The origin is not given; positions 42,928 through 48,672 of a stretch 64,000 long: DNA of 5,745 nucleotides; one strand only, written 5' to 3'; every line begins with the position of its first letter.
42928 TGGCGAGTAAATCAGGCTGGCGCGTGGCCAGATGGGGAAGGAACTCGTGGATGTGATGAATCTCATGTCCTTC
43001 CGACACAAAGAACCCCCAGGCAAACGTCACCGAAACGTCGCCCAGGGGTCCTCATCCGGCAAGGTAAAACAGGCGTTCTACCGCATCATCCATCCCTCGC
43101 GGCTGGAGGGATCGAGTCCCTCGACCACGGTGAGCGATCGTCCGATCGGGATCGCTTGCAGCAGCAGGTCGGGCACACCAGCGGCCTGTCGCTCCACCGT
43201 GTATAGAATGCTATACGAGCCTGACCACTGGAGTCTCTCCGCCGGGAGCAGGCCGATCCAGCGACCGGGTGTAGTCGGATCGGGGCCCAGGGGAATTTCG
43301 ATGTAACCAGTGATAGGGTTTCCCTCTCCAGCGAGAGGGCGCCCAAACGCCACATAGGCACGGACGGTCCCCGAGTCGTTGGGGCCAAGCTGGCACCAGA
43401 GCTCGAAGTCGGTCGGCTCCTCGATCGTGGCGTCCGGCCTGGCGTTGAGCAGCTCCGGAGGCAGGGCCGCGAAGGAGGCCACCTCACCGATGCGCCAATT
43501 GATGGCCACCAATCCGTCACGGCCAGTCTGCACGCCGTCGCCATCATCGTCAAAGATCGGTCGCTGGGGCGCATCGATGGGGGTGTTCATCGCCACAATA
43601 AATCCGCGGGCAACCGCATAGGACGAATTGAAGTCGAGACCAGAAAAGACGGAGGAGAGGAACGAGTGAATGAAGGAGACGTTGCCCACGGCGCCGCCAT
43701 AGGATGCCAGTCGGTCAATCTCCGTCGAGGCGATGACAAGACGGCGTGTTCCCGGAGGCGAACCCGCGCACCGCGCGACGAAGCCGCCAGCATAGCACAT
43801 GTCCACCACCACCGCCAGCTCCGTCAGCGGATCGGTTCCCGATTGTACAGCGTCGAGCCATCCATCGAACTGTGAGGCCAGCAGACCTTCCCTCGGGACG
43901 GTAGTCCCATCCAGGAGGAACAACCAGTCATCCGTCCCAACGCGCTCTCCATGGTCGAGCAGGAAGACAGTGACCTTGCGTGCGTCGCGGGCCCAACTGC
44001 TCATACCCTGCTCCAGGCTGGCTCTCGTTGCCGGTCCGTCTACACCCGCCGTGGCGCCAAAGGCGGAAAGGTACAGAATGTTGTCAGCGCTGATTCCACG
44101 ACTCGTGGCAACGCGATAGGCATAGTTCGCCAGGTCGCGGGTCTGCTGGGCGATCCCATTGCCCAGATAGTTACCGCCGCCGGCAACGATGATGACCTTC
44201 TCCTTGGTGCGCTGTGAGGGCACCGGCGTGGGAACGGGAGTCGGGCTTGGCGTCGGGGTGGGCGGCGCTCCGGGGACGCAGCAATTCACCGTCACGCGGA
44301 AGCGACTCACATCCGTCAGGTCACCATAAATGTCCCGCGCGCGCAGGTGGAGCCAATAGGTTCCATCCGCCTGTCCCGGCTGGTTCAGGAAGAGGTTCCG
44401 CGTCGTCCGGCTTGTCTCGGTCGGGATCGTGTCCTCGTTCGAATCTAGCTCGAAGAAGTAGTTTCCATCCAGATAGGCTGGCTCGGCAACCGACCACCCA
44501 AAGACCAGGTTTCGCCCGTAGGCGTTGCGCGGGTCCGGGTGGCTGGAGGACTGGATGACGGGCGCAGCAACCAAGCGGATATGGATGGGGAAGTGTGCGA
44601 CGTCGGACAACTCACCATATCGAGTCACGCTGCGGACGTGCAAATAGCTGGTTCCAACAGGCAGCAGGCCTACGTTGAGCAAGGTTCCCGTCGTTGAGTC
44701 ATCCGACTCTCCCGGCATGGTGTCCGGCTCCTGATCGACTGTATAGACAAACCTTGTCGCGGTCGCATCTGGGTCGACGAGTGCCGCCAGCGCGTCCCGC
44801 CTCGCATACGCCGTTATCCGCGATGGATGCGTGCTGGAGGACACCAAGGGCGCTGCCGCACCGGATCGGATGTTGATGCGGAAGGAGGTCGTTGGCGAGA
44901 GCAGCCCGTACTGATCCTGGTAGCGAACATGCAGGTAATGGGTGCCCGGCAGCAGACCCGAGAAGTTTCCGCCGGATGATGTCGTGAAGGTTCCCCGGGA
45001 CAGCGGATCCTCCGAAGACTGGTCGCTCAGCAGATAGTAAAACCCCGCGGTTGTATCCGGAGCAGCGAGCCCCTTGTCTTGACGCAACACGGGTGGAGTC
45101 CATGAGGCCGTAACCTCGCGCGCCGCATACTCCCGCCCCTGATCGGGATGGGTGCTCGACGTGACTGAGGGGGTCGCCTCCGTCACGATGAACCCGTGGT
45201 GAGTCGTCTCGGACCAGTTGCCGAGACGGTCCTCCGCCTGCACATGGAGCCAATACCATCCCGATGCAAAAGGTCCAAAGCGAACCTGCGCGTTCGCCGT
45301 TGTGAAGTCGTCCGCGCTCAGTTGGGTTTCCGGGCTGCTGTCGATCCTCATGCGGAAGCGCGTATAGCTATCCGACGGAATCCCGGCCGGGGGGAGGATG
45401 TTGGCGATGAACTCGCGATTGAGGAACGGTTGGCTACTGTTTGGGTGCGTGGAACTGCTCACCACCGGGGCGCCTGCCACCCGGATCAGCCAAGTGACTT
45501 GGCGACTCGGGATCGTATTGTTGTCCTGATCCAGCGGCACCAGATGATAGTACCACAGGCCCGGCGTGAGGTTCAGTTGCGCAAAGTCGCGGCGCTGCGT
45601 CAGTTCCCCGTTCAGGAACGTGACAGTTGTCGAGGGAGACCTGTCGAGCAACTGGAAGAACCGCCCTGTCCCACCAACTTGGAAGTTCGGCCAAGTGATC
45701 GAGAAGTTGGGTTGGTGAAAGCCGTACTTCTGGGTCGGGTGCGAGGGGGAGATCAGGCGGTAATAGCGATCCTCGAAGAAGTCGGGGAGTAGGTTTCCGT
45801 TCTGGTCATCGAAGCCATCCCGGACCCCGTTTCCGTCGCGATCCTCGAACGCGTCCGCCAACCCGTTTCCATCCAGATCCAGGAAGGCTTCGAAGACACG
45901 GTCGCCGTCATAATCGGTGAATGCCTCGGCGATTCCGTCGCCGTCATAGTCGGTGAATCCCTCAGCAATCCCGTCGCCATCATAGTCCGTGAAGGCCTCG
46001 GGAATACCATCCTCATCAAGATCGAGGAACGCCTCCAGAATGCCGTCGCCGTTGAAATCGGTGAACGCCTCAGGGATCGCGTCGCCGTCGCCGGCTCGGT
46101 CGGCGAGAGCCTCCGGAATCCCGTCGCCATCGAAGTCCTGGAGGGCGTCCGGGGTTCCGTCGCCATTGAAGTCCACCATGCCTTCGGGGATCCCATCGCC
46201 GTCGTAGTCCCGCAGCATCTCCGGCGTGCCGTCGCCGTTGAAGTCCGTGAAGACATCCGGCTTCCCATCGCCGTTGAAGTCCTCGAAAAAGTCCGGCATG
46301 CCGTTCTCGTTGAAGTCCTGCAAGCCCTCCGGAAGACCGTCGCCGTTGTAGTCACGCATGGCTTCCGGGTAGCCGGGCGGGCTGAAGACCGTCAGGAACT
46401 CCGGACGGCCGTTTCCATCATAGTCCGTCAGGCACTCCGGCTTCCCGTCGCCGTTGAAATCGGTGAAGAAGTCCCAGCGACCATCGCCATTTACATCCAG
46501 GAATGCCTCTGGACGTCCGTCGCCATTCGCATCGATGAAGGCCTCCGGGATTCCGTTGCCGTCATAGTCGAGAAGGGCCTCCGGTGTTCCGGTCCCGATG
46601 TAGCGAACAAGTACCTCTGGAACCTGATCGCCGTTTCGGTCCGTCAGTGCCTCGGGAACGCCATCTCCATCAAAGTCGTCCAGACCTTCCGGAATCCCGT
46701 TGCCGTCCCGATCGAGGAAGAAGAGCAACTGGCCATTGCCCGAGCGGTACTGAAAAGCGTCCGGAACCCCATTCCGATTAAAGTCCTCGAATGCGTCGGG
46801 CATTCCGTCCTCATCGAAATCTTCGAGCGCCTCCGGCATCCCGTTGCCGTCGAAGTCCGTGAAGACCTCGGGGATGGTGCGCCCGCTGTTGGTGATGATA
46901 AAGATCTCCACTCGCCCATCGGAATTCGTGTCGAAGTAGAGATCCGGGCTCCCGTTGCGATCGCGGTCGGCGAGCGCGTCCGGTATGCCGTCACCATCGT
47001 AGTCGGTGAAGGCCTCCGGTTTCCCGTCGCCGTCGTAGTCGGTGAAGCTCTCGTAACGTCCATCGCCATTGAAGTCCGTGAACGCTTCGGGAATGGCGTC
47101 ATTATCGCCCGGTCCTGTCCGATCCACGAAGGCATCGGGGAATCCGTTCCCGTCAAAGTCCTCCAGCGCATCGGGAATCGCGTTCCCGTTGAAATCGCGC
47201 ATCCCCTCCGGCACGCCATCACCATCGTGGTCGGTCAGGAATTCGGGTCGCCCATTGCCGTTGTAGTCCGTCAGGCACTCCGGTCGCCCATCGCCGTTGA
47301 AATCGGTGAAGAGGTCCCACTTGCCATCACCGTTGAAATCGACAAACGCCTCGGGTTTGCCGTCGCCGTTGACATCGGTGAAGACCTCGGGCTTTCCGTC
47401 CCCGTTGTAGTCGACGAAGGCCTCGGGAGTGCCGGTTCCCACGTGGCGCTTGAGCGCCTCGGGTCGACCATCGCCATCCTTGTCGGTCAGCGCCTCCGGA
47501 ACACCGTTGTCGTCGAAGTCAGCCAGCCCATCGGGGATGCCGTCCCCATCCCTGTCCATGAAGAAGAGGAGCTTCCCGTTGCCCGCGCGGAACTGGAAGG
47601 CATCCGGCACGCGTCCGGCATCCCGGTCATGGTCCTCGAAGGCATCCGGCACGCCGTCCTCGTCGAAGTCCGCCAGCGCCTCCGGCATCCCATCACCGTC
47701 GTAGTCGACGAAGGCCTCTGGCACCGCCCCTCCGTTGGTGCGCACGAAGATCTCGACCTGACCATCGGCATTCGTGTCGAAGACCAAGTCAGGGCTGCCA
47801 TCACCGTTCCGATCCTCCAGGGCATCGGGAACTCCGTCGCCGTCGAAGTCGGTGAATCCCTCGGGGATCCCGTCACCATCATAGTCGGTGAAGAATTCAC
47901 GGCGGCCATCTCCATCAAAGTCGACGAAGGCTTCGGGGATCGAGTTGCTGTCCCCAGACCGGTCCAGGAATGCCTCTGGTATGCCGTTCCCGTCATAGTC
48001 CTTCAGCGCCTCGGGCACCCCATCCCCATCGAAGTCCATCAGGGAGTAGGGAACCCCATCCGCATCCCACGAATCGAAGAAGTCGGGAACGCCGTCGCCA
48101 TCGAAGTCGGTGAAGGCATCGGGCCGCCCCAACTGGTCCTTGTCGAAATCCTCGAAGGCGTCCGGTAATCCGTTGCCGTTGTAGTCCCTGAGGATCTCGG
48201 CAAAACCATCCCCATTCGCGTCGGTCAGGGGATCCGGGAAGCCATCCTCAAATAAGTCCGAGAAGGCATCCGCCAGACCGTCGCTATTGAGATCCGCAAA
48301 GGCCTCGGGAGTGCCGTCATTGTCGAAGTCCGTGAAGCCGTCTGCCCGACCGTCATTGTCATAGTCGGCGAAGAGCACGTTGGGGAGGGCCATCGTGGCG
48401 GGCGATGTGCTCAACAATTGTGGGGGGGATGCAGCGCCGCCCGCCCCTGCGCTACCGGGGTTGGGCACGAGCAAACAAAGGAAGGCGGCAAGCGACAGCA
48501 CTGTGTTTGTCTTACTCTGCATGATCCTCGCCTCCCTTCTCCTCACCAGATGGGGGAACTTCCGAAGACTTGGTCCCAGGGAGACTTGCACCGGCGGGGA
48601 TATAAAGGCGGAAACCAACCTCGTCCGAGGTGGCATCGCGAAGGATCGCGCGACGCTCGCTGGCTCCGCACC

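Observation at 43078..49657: Operon of a secreted FGE/SUMF1-like protein and an about 1815-aa secreted giant with about 60 Ca-binding DxDxDG repeats, Ig-like domains and a C-terminal legumain-like (C13) caspase-fold peptidase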

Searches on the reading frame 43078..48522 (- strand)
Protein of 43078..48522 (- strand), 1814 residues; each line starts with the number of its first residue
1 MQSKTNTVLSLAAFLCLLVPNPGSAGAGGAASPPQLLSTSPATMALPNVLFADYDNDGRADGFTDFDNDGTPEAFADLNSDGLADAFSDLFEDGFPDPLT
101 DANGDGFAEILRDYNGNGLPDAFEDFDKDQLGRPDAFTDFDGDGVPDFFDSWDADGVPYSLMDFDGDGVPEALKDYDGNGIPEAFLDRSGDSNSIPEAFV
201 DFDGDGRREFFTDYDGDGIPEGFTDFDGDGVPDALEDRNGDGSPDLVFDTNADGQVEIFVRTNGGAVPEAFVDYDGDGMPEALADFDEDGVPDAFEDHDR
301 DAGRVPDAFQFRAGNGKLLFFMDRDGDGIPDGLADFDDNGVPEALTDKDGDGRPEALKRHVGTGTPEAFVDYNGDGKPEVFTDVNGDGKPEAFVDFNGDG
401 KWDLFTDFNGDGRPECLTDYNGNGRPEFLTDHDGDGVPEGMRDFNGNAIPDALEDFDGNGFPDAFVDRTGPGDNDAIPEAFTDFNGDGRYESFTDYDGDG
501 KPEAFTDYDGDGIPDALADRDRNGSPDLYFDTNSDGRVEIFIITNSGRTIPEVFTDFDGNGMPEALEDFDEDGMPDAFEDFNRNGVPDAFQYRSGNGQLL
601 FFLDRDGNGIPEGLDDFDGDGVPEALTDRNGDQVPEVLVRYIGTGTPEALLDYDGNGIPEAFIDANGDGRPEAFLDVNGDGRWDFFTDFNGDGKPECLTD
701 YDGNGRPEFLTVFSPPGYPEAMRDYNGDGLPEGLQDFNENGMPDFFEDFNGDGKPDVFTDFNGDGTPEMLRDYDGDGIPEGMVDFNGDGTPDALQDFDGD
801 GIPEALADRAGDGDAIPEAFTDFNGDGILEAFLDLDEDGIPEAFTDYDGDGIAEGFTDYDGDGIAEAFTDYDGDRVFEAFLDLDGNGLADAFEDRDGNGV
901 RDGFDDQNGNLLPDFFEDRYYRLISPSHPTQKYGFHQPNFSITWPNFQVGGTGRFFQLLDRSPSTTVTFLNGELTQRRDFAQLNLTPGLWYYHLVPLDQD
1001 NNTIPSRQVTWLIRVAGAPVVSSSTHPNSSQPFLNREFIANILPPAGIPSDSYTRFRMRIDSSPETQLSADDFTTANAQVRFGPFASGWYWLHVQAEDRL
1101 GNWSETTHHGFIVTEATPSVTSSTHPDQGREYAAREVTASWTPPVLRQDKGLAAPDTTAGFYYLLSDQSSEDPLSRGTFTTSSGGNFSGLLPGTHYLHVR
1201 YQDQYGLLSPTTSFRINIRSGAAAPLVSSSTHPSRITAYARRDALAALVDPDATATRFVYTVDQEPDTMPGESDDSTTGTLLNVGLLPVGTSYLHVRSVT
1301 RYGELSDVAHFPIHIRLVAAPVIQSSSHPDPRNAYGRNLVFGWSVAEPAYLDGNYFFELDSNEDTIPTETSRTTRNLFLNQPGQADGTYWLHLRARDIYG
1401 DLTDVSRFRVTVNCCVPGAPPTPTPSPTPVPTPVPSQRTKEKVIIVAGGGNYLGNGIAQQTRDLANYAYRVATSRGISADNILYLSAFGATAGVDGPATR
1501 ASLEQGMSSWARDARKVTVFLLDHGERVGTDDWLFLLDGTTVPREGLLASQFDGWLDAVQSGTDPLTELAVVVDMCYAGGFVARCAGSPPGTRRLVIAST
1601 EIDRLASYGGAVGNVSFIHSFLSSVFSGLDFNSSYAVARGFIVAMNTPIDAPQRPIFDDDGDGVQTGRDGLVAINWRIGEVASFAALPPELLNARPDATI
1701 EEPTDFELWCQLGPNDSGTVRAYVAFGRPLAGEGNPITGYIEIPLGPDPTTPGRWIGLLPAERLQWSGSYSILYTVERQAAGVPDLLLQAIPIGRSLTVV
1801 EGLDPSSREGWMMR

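Call 3: search_protein_families(library=pfam, proteins=[window:43078-48522:-], max_evalue=0.1)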
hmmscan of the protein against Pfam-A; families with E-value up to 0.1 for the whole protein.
window:43078-48522:- (1814 aa): 6 families
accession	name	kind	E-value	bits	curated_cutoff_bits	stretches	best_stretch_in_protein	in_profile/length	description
PF13517.12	FG-GAP_3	-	1.1e-13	52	26.9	2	700-758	1-60/61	FG-GAP-like repeat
PF15529.11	Ntox24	-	0.00011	22.8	24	0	471-514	14-57/91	Bacterial toxin 24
PF20615.3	DUF6802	-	0.00017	22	27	0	832-878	33-78/102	Family of unknown function (DUF6802)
PF03527.20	RHS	-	0.0026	18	27.9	0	693-704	10-21/38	RHS protein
PF07495.19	Y_Y_Y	-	0.0032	17.8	26.6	0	1058-1106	12-56/65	Y_Y_Y domain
PF19077.6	Big_13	-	0.0047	17.8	27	0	1359-1412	47-100/102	Bacterial Ig-like domain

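Call 4: search_protein_families(library=ncbifam, proteins=[window:43078-48522:-], max_evalue=0.1)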
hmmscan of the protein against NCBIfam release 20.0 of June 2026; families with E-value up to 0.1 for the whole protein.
window:43078-48522:- (1814 aa): 4 families
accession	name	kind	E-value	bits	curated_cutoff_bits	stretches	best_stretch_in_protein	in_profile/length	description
NF012181.0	MSCRAMM_SdrD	exception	3.9e-11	41.1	2500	3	761-887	1134-1296/1379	MSCRAMM family adhesin SdrD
NF033609.2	MSCRAMM_ClfA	exception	2.3e-10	38.9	1150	1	61-253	615-813/934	MSCRAMM family adhesin clumping factor ClfA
NF000535.3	MSCRAMM_SdrC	exception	9.1e-09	33.9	1700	4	60-230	728-886/963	MSCRAMM family adhesin SdrC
NF033395.0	fibronec_SfbI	exception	0.0079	15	800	0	724-804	272-353/593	fibronectin-binding protein PrtF1/SfbI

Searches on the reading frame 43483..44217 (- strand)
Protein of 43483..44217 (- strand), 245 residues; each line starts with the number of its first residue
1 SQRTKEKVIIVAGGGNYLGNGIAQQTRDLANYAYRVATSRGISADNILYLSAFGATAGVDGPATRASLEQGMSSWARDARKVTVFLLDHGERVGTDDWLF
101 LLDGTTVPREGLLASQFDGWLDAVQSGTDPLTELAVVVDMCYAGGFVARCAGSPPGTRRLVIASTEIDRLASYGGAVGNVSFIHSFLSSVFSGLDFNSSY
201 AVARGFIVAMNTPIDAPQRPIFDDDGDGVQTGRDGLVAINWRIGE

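Call 35: search_solved_structures(query=A3, max_evalue=10, show_alignments=5)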
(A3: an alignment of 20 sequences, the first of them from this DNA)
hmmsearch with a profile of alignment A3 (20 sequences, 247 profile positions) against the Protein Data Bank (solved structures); distinct sequences matched with E-value up to 10: 22.
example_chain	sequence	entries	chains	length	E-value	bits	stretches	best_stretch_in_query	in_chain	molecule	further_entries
6w8s_A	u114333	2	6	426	0.0018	21.1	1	32-156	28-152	Metacaspase-4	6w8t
4aw9_A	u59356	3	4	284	0.034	16.9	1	86-153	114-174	LEGUMAIN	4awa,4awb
6idv_A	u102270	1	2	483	0.038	16.8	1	86-178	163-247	Peptide Asparaginyl Ligases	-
4fgu_A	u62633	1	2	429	0.077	15.8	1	86-153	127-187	Legumain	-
4noj_A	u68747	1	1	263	0.11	15.2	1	87-152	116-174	Legumain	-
5lua_A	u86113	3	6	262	0.12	15.2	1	86-153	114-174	Legumain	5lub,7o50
5lu8_A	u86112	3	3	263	0.12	15.2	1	86-153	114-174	Legumain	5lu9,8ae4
8ae5_A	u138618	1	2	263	0.12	15.1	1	86-153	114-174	Legumain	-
4n6n_A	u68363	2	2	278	0.13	15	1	86-153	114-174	Legumain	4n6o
9vsx_A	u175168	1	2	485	0.18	14.6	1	86-176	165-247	VdiPAL1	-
7f5q_A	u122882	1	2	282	0.26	14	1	113-180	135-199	Peptide Asparaginyl Ligases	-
4nol_A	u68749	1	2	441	0.27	14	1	87-152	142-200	Legumain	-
4nok_A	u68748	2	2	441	0.3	13.8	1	87-152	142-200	Legumain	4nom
7f5j_A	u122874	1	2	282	0.31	13.8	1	113-179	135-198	Peptide Asparaginyl Ligases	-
7fqh_A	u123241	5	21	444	0.35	13.6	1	86-153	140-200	Legumain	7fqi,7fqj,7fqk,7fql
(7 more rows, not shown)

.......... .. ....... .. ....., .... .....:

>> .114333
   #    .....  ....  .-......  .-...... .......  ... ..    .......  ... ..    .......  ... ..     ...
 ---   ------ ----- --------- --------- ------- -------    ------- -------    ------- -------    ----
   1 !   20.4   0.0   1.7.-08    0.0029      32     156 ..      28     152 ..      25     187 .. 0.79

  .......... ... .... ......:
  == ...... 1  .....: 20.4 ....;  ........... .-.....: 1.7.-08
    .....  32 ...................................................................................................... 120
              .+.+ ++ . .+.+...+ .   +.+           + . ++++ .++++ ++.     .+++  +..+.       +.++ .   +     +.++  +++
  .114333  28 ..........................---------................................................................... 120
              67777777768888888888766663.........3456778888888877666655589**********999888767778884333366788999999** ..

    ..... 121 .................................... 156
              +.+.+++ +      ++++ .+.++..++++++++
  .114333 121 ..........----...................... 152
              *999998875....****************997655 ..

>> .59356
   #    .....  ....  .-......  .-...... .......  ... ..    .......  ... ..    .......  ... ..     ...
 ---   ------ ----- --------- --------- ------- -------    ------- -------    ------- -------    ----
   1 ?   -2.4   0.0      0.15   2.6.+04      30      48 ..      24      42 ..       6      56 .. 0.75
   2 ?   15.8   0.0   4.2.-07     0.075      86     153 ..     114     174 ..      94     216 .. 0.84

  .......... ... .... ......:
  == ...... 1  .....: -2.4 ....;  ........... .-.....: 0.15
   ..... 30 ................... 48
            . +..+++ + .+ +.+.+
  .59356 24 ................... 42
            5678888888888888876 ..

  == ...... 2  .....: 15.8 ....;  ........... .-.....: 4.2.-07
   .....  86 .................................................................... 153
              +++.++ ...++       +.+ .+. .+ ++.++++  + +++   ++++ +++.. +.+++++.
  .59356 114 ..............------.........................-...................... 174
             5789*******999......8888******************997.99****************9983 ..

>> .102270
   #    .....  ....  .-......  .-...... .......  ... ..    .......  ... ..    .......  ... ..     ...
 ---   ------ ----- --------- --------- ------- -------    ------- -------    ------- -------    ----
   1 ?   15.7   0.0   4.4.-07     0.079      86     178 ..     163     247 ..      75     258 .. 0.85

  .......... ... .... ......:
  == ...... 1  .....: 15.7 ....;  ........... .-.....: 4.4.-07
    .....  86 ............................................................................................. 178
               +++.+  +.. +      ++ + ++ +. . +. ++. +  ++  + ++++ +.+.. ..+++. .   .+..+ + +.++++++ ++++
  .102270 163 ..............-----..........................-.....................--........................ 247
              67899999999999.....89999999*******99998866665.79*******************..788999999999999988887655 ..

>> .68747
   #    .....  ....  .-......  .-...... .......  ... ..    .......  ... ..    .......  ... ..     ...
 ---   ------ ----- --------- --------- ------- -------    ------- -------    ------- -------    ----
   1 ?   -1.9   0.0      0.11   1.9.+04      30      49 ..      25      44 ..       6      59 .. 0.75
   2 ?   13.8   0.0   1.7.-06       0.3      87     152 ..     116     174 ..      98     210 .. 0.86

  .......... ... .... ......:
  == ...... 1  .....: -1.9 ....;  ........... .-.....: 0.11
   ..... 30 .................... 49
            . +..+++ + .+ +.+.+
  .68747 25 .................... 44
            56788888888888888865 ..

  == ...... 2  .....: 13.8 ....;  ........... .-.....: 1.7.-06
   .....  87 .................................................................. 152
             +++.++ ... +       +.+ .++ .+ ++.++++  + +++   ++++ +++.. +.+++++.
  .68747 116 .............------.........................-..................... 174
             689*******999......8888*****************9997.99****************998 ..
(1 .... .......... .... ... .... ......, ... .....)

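Call 36: search_protein_families(library=pfam, alignment_id=A3, max_evalue=1)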
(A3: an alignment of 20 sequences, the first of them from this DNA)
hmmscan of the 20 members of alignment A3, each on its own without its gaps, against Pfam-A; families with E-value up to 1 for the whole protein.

A. member 1, seq(245 aa): 0 families

B. families by the number of members that match (of 20 scanned): 13 families
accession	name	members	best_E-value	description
PF01650.23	Peptidase_C13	14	4.6e-12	Peptidase C13 family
PF05901.16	Excalibur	2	0.0095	Excalibur calcium-binding domain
PF00656.27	Peptidase_C14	1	0.0053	Caspase domain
PF00075.30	RNase_H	1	0.047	RNase H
PF14538.11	Raptor_N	1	0.058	Raptor N-terminal CASPase like domain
PF18367.6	Rv2175c_C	1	0.07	Rv2175c C-terminal domain of unknown function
PF13242.12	Hydrolase_like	1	0.087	HAD-hyrolase-like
PF12293.13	T4BSS_DotH_IcmK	1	0.094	Putative outer membrane core complex of type IVb secretion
PF02682.21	CT_C_D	1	0.12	Carboxyltransferase domain, subdomain C and D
PF01571.26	GCV_T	1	0.15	Aminomethyltransferase folate-binding domain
PF23346.1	DUF7087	1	0.23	Integral membrane domain of unknown function (DUF7087)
PF01275.24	Myelin_PLP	1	0.27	Myelin proteolipid protein (PLP or lipophilin)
PF08625.16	Utp13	1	0.29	Utp13 specific WD40 associated domain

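Call 41: find_related_loci(query=A4, collection=genome_contigs, flank=8000)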
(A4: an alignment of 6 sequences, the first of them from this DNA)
Query A4 (245 aa) in genome_contigs; peptide patterns used: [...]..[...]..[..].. (x = any residue, [..] = any of these).
29 stretches matched a pattern; 7 encode a relative of the query (tblastn E <= 1e-3); 7 distinct loci.
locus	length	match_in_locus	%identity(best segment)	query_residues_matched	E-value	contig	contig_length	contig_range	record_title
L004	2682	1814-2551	36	7-245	5e-42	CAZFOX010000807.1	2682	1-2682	MAG TPA_asm: uncultured bacterium isolate SRP278314_co1_145 genome assembly, contig: NODE_54637_length_2682_cov_3.551199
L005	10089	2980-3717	35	7-244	2e-39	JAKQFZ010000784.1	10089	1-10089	MAG: Candidatus Omnitrophota bacterium isolate USDE_maxbin.238_sub k141_333056, whole genome shotgun sequence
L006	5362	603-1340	35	7-244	1e-38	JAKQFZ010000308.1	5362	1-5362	MAG: Candidatus Omnitrophota bacterium isolate USDE_maxbin.238_sub k141_1279961, whole genome shotgun sequence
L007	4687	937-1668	33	7-244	3e-36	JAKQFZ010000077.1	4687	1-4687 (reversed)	MAG: Candidatus Omnitrophota bacterium isolate USDE_maxbin.238_sub k141_1503236, whole genome shotgun sequence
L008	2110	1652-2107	36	7-147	5e-24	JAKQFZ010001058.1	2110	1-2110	MAG: Candidatus Omnitrophota bacterium isolate USDE_maxbin.238_sub k141_605849, whole genome shotgun sequence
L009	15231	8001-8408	28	60-191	5e-6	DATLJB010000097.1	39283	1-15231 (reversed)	MAG TPA_asm: Terriglobia bacterium isolate SMAG_U13684 k141_21916, whole genome shotgun sequence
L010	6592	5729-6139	29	10-149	2e-5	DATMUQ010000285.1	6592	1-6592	MAG TPA_asm: Terriglobales bacterium isolate SMAG_U13044 k141_88541, whole genome shotgun sequence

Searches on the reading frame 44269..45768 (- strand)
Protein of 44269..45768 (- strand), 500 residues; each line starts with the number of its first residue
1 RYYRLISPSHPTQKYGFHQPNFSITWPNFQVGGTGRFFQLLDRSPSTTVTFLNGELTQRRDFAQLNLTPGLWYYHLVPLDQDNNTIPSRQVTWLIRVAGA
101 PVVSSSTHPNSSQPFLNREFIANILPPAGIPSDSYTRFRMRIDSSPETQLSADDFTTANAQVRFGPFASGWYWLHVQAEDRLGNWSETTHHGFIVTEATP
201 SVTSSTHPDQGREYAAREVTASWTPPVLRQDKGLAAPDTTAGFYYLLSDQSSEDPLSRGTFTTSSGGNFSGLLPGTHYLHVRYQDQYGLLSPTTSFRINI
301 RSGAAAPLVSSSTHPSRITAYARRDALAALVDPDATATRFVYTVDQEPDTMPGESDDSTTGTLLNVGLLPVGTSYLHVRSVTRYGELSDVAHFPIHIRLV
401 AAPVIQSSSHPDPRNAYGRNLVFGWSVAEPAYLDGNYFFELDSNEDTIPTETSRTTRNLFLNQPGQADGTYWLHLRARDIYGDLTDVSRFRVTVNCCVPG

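Call 6: search_protein_families(library=pfam, proteins=[window:44269-45768:-], max_evalue=10)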
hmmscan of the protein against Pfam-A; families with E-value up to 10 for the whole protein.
seq(500 aa): 5 families
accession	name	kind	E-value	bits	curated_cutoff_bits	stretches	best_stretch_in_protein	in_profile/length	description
PF07495.19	Y_Y_Y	-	3.7e-05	24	26.6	1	139-188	11-56/65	Y_Y_Y domain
PF19077.6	Big_13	-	0.00011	23.1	27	2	441-494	47-100/102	Bacterial Ig-like domain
PF24489.1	Ig_J_second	-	0.023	15.2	27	1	444-483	41-83/105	Tip attachment protein J second Ig-like domain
PF13620.12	CarboxypepD_reg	-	0.16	12.8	32.3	1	258-284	29-57/82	Carboxypeptidase regulatory-like domain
PF02777.23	Sod_Fe_C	-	0.22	12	20.9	1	151-200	15-64/102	Iron/manganese superoxide dismutases, C-terminal domain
